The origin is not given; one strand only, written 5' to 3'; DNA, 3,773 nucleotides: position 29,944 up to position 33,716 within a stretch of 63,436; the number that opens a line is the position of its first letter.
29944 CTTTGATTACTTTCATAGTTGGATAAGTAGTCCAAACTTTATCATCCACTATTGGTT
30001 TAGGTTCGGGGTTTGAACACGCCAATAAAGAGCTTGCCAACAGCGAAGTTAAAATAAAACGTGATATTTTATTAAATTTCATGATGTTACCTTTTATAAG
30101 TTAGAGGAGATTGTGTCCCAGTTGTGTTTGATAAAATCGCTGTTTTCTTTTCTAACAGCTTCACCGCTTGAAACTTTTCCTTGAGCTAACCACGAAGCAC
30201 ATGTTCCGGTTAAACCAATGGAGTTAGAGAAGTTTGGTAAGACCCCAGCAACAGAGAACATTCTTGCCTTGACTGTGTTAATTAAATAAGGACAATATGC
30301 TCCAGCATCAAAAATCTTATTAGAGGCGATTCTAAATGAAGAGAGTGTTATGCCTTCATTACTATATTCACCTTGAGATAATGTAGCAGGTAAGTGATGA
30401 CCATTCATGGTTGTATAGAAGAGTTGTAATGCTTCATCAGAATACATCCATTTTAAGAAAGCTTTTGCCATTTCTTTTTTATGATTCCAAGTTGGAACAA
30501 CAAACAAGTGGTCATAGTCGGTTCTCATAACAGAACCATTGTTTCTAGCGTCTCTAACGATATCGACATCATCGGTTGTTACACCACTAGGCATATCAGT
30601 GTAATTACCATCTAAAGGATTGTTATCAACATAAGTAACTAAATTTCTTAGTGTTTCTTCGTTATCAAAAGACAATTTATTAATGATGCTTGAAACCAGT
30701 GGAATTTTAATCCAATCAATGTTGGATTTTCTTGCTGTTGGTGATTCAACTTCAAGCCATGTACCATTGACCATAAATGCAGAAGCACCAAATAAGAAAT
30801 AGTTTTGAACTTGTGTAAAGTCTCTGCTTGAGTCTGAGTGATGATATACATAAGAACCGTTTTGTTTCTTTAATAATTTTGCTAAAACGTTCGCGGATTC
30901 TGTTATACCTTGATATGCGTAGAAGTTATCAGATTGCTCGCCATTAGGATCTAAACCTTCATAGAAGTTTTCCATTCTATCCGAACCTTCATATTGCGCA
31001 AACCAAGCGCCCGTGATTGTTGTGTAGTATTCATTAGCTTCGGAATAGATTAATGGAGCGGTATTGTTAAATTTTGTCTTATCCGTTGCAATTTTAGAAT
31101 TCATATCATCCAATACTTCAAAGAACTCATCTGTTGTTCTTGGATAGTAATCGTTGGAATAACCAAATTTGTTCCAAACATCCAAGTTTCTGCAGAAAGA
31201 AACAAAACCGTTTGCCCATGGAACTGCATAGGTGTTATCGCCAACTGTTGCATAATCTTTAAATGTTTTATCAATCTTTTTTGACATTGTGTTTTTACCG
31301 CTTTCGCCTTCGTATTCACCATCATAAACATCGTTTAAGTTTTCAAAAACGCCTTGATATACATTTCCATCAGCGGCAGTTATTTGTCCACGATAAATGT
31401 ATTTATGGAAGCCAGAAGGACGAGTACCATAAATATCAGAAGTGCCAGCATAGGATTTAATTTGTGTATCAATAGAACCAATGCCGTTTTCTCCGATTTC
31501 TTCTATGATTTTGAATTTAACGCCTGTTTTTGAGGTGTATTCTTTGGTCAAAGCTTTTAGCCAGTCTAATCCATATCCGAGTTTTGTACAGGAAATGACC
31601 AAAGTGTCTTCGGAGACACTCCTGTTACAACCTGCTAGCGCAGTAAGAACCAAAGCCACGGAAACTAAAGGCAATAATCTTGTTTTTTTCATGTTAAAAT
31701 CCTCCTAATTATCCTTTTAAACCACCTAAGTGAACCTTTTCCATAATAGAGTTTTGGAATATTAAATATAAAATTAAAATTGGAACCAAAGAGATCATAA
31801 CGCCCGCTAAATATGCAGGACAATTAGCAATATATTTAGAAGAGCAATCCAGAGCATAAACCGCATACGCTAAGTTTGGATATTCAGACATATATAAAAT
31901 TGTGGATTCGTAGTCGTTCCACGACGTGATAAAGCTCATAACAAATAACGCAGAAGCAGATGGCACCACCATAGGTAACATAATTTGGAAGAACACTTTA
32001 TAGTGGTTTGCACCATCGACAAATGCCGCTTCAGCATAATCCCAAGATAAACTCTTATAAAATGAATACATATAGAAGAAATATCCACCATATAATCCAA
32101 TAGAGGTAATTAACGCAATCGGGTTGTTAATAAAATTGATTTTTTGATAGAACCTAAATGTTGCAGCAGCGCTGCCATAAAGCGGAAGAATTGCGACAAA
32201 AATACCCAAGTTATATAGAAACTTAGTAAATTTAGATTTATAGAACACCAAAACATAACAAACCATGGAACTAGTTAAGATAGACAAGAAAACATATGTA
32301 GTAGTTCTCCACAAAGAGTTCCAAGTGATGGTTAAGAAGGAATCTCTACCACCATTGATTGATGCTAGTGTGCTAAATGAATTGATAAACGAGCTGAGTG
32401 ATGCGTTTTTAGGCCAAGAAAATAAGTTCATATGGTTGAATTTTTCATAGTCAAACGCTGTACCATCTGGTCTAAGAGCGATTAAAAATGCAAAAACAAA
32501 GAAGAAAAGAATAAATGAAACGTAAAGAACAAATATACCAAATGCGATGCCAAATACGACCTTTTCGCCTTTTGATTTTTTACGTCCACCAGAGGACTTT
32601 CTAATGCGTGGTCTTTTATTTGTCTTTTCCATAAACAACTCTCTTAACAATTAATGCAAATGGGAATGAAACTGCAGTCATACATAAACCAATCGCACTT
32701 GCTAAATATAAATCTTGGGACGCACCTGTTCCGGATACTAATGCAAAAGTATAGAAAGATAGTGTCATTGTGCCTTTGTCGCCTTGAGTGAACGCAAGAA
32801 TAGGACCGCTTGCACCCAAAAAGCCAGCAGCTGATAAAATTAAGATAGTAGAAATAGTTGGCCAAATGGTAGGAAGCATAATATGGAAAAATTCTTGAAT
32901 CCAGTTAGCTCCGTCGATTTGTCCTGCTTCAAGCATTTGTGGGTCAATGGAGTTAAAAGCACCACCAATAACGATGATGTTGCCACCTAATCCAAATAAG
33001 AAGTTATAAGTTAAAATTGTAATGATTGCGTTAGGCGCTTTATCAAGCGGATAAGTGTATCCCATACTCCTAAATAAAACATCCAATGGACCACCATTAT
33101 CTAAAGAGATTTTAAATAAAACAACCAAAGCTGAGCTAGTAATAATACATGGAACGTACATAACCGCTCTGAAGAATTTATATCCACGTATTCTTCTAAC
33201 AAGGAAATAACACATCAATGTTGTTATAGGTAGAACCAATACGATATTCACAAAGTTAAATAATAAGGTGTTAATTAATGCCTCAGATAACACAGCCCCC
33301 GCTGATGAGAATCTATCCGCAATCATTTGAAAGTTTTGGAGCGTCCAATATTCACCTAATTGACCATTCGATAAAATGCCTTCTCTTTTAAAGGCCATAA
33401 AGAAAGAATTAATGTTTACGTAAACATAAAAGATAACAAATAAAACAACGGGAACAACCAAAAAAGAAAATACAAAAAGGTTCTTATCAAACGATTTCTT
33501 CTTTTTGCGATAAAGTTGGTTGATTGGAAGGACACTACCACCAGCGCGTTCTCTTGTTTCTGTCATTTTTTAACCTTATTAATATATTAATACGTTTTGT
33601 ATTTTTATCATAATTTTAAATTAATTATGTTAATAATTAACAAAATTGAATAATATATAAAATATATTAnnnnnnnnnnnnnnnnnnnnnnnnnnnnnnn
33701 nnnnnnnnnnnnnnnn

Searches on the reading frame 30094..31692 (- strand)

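Call 7: search_protein_families(library=pfam, proteins=[window:30094-31692:-], max_evalue=0.001)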
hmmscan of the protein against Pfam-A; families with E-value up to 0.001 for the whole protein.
window:30094-31692:- (532 aa): 2 families
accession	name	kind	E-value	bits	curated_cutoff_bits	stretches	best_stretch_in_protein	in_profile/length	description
PF13416.11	SBP_bac_8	-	7.6e-12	46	27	1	48-431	2-258/279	Bacterial extracellular solute-binding protein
PF01547.30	SBP_bac_1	-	0.00049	20.6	26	0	44-421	9-305/307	Bacterial extracellular solute-binding protein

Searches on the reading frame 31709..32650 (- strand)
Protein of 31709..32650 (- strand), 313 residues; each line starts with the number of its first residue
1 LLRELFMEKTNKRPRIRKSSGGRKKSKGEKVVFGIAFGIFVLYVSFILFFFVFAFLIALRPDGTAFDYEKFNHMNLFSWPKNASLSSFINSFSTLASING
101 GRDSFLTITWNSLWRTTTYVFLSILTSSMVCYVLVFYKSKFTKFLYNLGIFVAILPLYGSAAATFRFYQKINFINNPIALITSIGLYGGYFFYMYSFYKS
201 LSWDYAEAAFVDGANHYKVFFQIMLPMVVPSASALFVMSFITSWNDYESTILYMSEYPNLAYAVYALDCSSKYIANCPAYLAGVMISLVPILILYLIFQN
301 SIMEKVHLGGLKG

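Call 7: search_protein_families(library=pfam, proteins=[window:31709-32650:-], max_evalue=0.001)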
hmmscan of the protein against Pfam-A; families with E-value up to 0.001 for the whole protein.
window:31709-32650:- (313 aa): 1 family
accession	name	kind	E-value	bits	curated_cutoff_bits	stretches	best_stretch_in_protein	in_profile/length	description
PF00528.27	BPD_transp_1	-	5e-12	46.4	26.4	1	135-299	10-176/184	Binding-protein-dependent transport system inner membrane component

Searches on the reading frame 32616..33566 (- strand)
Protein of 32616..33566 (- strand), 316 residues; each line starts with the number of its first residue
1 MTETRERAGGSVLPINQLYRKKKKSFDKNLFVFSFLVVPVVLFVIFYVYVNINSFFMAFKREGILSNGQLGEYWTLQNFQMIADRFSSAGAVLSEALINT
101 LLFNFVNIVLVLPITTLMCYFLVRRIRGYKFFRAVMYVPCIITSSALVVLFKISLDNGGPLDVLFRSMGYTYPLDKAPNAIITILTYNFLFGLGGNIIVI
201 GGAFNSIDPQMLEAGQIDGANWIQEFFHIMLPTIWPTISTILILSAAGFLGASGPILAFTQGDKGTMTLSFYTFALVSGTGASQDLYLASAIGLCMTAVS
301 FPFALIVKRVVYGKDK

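Call 7: search_protein_families(library=pfam, proteins=[window:32616-33566:-], max_evalue=0.001)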
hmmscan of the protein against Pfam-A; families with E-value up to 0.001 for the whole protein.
window:32616-33566:- (316 aa): 1 family
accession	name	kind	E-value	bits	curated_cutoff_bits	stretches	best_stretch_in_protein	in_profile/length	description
PF00528.27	BPD_transp_1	-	5.1e-07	30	26.4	1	131-309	23-177/184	Binding-protein-dependent transport system inner membrane component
